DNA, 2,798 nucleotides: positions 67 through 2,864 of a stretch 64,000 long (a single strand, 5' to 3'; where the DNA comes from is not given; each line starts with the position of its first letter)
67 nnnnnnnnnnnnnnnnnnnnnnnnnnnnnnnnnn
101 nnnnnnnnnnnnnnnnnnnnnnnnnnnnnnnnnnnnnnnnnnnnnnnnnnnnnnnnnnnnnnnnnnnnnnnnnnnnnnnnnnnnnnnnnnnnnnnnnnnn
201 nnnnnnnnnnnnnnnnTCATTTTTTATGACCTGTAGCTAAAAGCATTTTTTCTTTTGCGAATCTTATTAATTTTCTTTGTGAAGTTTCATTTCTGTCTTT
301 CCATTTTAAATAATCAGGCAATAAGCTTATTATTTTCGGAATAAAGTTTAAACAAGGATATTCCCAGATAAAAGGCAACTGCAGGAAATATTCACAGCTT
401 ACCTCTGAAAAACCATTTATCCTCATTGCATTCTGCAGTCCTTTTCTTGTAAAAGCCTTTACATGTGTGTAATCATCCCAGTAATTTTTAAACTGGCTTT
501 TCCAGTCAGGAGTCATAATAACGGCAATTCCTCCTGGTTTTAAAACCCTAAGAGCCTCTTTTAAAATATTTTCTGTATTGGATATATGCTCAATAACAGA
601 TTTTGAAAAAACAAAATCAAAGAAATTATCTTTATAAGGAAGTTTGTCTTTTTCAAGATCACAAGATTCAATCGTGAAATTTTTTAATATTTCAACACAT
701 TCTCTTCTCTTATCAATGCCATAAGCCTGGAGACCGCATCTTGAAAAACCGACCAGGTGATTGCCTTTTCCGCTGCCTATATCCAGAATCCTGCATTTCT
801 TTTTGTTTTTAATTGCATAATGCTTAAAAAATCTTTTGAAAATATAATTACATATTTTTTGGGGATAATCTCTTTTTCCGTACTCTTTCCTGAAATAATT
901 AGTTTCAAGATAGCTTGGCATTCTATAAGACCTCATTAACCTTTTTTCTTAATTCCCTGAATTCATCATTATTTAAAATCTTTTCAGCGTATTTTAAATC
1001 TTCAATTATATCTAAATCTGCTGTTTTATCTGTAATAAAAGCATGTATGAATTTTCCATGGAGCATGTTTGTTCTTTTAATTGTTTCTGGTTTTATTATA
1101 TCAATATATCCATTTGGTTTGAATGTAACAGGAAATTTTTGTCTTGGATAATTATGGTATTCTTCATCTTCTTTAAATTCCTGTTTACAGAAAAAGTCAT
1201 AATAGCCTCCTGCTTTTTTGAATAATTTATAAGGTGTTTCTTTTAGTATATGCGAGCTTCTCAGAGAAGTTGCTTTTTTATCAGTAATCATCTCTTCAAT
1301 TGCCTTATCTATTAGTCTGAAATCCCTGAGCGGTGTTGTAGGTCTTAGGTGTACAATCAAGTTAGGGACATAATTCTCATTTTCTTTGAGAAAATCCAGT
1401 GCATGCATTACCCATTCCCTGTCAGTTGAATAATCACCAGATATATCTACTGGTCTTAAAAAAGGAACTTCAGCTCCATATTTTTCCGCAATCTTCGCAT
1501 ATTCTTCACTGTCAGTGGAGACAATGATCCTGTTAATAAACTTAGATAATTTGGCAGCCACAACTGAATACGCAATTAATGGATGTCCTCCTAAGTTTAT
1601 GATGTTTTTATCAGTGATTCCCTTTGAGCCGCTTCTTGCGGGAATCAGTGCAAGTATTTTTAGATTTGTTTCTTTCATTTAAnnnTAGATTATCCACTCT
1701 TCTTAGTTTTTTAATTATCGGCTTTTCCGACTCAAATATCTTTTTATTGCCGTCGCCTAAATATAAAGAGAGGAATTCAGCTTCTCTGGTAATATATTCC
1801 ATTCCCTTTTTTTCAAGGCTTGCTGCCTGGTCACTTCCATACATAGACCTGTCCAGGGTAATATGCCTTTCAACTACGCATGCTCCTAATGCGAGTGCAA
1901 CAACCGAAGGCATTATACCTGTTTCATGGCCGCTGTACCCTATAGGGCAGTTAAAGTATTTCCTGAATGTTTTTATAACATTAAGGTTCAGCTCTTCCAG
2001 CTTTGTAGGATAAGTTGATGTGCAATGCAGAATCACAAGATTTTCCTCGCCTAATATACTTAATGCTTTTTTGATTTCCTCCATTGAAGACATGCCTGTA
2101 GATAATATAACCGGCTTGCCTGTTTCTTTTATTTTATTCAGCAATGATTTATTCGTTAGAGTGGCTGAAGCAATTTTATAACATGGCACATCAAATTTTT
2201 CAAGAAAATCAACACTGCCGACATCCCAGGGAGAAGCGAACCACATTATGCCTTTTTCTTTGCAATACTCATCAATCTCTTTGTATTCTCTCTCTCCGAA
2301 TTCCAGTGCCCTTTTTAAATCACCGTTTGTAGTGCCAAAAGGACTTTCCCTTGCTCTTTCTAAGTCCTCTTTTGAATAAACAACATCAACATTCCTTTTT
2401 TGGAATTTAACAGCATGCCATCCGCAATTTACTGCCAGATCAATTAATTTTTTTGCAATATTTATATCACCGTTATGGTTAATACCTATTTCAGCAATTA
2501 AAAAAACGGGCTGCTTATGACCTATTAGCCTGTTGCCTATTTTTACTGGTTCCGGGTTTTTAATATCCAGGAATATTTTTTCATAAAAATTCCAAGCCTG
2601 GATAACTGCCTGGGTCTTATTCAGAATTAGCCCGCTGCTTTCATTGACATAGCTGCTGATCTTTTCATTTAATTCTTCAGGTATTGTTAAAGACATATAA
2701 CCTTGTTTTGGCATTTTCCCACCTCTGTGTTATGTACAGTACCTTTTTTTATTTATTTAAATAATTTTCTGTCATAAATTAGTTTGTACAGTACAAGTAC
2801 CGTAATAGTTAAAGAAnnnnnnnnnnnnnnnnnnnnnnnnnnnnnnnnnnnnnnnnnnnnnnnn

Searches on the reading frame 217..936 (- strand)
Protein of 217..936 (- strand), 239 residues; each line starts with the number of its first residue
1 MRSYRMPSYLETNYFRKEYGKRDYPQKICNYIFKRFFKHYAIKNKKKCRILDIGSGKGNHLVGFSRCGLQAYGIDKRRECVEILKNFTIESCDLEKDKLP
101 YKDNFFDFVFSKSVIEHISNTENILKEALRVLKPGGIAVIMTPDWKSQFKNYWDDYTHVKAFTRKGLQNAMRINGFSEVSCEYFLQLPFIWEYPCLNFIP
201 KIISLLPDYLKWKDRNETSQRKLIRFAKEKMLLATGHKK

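Call 75: find_encoding_contigs(protein=window:217-936:-, flank=10000, max_places=1)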
Protein window:217-936:- (239 aa): no gene with exactly this product is on record in the collection.

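Call 79: search_protein_families(library=pfam, proteins=[window:220-936:-], max_evalue=0.001)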
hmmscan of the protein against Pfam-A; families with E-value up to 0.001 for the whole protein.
window:220-936:- (239 aa): 9 families
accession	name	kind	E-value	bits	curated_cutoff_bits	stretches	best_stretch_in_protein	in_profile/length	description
PF13489.12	Methyltransf_23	-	2.3e-21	76.7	27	1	39-177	15-160/164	Methyltransferase domain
PF08241.18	Methyltransf_11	-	1.4e-17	64.5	21.2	1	51-140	1-95/95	Methyltransferase domain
PF13847.12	Methyltransf_31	-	1.3e-15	57.8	27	1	45-152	2-129/145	Methyltransferase domain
PF13649.12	Methyltransf_25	-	6.7e-13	49.6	27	1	50-136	1-97/97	Methyltransferase domain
PF07021.18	MetW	-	6.2e-10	39.5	21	1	46-138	13-108/193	Methionine biosynthesis protein MetW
PF08242.18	Methyltransf_12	-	9.1e-08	33.2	30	1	51-137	1-97/98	Methyltransferase domain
PF01209.24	Ubie_methyltran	-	1.4e-05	25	20.1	1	88-141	99-152/233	ubiE/COQ5 methyltransferase family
PF20922.3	Anamorsin_N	-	3.1e-05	24.2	27.1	1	100-180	46-120/163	Anamorsin, N-terminal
PF05148.21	Methyltransf_8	-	8.6e-05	22.9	27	1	85-166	104-177/219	Hypothetical methyltransferase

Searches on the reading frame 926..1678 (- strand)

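Call 79: search_protein_families(library=pfam, proteins=[window:926-1678:-], max_evalue=0.001)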
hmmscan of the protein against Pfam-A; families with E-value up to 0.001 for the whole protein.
window:926-1678:- (251 aa): 1 family
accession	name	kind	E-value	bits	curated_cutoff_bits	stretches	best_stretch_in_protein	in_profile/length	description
PF02348.25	CTP_transf_3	-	8.6e-24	85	22.6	1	10-135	2-119/217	Cytidylyltransferase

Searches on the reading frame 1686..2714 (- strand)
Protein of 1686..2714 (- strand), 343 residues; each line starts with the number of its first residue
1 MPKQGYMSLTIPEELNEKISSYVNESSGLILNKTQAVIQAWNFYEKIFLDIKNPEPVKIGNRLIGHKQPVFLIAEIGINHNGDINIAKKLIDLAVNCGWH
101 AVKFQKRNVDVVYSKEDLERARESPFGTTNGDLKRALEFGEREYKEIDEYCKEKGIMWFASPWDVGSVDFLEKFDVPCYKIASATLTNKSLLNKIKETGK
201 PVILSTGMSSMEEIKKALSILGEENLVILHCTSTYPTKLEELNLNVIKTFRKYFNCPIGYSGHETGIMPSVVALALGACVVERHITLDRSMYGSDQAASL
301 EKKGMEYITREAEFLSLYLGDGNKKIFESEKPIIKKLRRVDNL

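Call 79: search_protein_families(library=pfam, proteins=[window:1686-2714:-], max_evalue=0.001)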
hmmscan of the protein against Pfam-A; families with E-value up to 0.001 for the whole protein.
window:1686-2714:- (343 aa): 1 family
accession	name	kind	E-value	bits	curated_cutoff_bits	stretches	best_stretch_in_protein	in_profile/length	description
PF03102.20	NeuB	-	3.4e-80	269.4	22.1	1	90-324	1-241/241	NeuB family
